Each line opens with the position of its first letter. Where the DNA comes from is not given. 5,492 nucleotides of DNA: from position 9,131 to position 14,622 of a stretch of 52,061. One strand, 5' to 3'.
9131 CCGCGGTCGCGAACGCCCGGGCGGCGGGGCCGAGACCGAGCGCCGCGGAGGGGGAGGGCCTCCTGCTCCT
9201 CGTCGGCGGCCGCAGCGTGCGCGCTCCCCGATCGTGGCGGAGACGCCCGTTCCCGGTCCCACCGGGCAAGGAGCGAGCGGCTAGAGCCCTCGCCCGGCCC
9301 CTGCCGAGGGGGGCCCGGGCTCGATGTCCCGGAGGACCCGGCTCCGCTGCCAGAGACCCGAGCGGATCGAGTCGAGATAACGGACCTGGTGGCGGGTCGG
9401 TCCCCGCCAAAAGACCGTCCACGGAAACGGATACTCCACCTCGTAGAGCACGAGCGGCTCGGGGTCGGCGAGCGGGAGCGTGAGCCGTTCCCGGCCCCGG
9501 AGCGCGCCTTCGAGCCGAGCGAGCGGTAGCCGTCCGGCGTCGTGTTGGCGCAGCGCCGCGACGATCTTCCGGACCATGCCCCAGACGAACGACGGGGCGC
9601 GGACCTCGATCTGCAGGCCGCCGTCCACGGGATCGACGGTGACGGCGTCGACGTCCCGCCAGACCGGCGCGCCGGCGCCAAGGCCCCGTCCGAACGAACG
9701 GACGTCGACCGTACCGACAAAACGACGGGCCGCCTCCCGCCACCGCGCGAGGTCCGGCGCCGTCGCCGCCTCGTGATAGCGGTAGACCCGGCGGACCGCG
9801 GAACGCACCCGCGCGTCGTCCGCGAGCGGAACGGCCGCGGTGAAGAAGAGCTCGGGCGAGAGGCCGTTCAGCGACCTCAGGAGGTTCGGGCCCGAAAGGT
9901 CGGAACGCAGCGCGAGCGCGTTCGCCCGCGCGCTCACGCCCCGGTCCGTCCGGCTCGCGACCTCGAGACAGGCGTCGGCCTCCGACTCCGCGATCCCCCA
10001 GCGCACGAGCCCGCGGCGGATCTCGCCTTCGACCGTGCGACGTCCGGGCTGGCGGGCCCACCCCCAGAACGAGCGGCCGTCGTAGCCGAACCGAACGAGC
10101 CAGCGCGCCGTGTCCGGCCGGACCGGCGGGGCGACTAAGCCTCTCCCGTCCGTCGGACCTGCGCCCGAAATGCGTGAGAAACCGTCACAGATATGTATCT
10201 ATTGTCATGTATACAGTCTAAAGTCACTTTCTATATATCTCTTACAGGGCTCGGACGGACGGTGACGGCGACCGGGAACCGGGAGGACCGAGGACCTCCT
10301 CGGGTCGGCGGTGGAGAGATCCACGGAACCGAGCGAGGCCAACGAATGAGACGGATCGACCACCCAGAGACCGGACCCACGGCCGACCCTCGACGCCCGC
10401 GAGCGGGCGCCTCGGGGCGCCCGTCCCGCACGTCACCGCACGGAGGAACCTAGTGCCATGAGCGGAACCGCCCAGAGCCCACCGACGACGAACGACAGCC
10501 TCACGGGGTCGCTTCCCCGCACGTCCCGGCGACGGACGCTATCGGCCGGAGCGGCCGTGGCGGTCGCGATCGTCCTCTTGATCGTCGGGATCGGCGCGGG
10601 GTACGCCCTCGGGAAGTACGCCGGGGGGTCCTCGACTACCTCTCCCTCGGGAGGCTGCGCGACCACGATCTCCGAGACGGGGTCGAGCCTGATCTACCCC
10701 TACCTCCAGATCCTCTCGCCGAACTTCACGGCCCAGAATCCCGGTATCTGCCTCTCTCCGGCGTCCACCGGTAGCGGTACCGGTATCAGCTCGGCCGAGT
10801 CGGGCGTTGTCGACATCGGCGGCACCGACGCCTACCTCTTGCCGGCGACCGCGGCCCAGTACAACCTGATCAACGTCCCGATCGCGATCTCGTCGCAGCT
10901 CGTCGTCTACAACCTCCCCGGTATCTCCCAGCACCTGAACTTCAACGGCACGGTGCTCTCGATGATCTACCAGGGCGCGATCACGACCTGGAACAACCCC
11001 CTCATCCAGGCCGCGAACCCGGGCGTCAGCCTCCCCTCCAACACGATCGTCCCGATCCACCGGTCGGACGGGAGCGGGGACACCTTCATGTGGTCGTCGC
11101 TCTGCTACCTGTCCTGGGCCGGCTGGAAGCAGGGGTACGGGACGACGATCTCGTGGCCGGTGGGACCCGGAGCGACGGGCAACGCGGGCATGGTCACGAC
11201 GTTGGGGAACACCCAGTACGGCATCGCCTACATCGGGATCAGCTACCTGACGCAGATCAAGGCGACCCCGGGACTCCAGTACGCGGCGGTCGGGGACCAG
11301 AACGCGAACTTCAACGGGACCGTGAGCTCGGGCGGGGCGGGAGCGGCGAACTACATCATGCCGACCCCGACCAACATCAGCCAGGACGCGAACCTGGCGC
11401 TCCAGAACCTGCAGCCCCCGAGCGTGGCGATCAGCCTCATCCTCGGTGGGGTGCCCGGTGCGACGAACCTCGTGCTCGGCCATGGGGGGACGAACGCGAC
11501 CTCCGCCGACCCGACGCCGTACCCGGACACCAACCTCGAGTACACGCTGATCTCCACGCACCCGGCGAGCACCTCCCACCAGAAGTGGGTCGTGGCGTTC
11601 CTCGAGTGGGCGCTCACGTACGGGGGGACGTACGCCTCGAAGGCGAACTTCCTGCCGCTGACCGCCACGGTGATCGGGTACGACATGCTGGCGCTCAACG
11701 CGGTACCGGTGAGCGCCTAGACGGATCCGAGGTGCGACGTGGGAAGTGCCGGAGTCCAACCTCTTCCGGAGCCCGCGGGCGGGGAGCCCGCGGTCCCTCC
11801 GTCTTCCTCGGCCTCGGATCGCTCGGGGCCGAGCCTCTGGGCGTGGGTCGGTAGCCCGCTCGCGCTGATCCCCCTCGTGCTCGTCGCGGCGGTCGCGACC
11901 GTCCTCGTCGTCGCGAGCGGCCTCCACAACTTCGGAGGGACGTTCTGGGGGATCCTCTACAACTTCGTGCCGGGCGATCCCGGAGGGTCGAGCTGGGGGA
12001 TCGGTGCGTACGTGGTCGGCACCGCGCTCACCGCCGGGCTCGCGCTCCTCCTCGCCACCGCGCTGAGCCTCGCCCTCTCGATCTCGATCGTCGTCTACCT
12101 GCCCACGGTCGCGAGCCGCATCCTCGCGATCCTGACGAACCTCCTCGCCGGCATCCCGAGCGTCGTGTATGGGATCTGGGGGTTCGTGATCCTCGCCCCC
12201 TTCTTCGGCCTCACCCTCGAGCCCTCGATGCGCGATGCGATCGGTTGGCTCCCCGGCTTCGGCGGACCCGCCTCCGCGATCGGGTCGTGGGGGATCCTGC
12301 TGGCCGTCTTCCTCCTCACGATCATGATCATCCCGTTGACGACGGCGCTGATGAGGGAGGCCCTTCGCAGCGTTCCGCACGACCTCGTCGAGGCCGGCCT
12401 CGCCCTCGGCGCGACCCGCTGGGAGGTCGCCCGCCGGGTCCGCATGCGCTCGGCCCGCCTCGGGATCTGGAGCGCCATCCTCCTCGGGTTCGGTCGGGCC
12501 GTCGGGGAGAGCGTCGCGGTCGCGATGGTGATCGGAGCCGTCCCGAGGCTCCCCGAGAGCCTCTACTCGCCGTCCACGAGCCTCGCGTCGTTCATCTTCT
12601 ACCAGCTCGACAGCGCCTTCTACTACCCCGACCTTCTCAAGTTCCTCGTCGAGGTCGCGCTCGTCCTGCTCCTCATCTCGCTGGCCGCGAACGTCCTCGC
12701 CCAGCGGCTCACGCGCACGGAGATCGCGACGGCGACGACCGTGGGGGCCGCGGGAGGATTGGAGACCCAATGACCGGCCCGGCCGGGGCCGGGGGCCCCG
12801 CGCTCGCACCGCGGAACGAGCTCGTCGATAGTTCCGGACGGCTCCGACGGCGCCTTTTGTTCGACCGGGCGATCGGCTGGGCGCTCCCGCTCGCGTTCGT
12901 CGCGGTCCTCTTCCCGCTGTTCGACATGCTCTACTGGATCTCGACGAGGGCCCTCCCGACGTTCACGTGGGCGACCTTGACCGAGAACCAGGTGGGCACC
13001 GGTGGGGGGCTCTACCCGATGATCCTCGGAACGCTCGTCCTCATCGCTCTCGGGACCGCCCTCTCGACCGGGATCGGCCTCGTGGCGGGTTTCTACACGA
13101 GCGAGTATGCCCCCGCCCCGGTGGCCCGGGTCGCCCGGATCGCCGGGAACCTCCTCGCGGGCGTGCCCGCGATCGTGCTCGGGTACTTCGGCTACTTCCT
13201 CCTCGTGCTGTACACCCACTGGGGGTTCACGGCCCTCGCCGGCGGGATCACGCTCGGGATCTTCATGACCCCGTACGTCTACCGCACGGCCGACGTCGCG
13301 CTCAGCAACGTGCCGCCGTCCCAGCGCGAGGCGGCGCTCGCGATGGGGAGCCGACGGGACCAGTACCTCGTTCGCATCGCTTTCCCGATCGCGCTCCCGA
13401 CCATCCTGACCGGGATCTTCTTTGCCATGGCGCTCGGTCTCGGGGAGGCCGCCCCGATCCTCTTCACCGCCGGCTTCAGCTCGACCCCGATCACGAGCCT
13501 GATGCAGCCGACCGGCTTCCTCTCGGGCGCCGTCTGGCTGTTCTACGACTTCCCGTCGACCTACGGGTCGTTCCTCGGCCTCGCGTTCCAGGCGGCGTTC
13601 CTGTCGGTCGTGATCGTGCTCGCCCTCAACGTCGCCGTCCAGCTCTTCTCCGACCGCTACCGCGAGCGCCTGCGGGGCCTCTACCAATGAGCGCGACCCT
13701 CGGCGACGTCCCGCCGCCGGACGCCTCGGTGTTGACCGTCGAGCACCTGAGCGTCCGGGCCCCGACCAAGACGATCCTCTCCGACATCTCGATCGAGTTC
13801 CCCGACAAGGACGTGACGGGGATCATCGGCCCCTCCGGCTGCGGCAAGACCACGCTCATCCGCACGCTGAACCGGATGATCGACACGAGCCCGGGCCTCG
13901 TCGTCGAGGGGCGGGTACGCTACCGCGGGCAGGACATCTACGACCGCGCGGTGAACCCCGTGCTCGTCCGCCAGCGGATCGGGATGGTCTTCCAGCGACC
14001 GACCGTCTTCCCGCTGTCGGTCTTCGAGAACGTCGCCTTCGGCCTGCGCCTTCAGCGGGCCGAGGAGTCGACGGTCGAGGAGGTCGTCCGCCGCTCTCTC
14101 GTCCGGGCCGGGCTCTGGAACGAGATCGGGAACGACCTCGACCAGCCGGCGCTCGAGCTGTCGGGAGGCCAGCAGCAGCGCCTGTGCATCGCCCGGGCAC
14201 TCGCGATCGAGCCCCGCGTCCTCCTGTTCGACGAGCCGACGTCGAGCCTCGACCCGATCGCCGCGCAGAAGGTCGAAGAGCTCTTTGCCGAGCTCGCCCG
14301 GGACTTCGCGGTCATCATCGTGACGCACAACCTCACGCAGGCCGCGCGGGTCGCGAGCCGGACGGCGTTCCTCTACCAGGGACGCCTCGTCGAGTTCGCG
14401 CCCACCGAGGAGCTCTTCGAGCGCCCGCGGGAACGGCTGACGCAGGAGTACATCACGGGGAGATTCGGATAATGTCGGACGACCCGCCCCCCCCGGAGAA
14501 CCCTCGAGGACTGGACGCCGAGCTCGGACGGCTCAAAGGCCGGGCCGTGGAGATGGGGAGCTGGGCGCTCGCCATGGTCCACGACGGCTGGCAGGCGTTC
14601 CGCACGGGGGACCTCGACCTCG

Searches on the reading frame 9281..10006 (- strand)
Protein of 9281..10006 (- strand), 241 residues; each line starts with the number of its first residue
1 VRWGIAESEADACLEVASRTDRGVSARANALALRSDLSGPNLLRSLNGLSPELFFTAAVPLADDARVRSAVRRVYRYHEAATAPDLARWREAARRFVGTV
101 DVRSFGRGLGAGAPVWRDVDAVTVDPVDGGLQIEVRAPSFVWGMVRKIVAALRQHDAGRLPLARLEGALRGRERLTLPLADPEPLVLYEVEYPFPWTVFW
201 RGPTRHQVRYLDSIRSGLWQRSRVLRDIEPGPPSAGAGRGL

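Call 22: search_protein_families(library=pfam, proteins=[window:9281-10006:-], max_evalue=0.00001)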
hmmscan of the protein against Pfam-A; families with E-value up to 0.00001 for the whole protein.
window:9281-10006:- (241 aa): 1 family
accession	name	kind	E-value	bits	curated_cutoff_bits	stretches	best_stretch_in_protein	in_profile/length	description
PF01416.25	PseudoU_synth_1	-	1.8e-14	54.6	23.3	1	92-193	1-108/108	tRNA pseudouridine synthase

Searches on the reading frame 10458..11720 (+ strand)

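Call 22: search_protein_families(library=pfam, proteins=[window:10458-11720:+], max_evalue=0.00001)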
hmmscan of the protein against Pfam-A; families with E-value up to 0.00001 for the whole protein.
window:10458-11720:+ (420 aa): 1 family
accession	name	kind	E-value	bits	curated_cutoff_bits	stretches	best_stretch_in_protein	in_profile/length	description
PF12849.12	PBP_like_2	-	2.6e-20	73.7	27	1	65-266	6-194/267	PBP superfamily domain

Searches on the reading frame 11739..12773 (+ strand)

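Call 22: search_protein_families(library=pfam, proteins=[window:11739-12773:+], max_evalue=0.00001)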
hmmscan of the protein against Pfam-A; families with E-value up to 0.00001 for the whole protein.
window:11739-12773:+ (344 aa): 1 family
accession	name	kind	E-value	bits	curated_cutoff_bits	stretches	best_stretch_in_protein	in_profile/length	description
PF00528.27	BPD_transp_1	-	1.4e-17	64.5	26.4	1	116-324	9-178/184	Binding-protein-dependent transport system inner membrane component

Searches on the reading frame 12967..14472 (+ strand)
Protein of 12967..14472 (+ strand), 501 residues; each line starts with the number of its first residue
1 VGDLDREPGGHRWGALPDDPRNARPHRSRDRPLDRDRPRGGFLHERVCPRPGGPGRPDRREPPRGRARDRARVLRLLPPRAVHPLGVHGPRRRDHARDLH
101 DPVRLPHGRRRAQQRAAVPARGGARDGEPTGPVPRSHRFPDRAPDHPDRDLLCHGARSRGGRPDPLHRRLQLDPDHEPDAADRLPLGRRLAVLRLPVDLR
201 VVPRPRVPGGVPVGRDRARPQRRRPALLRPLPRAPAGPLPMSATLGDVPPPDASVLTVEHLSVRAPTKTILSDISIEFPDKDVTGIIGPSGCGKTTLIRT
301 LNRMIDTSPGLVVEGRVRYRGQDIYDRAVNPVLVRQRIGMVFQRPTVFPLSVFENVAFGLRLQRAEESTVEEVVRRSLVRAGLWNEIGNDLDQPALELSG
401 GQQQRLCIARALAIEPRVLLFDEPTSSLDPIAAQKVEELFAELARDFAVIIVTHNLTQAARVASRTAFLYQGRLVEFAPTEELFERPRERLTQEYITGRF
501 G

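Call 22: search_protein_families(library=pfam, proteins=[window:12967-14472:+], max_evalue=0.00001)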
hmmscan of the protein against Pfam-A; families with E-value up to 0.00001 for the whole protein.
window:12967-14472:+ (501 aa): 3 families
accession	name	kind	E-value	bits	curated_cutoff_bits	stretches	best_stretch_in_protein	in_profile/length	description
PF00005.33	ABC_tran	-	8.3e-29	101.4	25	1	271-426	1-137/137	ABC transporter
PF13304.12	AAA_21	-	3.6e-15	57.3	27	1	357-456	197-300/304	AAA domain, putative AbiEii toxin, Type IV TA system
PF02463.25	SMC_N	-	6.2e-07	29.5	40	0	278-461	21-204/220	RecF/RecN/SMC N terminal domain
